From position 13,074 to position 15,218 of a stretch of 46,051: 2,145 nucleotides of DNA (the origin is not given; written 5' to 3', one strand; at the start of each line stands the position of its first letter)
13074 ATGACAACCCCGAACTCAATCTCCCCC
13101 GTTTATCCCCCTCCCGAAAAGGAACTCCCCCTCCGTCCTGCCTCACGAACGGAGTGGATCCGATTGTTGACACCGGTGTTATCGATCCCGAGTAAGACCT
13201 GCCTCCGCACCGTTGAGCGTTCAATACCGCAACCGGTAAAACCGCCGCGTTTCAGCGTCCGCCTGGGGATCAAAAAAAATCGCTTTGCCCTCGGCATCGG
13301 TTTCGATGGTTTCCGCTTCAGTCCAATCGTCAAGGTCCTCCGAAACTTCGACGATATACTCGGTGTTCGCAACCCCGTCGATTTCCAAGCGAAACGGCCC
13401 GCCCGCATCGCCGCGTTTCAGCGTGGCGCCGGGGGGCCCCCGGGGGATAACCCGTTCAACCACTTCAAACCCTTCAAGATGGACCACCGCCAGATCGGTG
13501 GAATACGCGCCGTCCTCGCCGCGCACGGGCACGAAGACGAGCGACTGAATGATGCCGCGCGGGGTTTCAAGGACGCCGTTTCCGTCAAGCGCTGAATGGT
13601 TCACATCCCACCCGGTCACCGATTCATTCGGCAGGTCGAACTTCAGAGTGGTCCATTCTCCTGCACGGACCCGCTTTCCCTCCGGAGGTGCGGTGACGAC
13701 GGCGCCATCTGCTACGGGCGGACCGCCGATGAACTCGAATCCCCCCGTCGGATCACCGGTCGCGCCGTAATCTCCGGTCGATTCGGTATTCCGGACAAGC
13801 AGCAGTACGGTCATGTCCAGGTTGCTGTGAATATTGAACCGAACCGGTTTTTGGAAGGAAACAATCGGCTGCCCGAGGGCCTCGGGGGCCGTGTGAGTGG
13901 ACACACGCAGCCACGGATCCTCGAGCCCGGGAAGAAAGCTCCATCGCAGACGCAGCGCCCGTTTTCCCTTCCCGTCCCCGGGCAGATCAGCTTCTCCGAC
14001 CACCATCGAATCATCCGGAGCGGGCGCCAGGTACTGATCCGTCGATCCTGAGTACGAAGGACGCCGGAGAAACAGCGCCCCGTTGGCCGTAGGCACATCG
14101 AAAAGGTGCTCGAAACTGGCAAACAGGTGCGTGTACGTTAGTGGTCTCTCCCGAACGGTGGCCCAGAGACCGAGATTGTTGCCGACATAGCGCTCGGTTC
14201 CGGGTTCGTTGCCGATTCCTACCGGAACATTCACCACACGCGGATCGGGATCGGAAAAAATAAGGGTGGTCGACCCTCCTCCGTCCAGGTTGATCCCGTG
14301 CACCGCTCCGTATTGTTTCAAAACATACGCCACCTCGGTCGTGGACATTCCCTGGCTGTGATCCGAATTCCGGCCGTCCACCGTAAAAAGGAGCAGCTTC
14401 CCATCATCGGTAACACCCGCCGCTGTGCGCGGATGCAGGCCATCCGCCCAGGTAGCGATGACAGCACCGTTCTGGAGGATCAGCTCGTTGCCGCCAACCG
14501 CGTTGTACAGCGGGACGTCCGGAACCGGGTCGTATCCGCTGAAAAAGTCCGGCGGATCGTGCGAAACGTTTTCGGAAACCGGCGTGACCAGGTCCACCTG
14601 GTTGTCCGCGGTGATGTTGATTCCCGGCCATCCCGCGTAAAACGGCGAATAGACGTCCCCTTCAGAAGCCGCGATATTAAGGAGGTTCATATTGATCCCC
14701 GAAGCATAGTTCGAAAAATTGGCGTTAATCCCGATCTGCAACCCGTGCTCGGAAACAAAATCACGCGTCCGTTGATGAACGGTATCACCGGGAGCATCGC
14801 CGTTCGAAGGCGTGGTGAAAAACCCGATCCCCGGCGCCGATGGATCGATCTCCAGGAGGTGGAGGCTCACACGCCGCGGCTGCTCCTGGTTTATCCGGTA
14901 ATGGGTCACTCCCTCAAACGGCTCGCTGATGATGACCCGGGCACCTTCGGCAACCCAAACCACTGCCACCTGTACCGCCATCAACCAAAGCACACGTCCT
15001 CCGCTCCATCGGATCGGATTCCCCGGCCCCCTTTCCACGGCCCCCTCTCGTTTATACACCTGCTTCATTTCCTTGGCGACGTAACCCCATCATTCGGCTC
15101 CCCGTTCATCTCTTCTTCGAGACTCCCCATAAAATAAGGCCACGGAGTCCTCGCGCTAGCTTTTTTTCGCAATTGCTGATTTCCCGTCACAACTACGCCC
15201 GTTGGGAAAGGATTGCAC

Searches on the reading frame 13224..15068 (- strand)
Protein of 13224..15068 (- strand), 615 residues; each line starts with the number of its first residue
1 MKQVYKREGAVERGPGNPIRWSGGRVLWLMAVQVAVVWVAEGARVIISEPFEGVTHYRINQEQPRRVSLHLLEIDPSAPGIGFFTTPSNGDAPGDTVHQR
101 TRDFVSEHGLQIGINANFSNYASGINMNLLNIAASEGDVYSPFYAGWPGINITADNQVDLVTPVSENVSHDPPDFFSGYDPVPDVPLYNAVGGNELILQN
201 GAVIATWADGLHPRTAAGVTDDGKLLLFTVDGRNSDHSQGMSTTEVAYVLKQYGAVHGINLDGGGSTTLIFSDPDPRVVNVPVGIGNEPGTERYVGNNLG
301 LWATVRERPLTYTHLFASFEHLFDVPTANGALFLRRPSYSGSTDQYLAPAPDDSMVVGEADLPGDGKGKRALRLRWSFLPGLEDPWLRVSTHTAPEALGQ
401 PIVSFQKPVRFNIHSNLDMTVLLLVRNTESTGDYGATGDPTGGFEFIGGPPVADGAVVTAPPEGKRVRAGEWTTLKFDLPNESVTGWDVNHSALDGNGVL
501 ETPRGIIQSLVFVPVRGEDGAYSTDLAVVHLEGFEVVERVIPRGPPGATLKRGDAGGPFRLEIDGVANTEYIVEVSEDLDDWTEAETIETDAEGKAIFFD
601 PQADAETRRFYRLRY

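Call 87: search_protein_families(library=pfam, proteins=[window:13224-15068:-], max_evalue=0.00001)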
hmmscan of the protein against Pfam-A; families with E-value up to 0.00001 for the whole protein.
window:13224-15068:- (615 aa): 1 family
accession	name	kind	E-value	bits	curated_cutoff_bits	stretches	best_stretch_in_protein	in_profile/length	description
PF09992.14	NAGPA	-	9.9e-29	101.1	25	1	175-301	50-168/169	Phosphodiester glycosidase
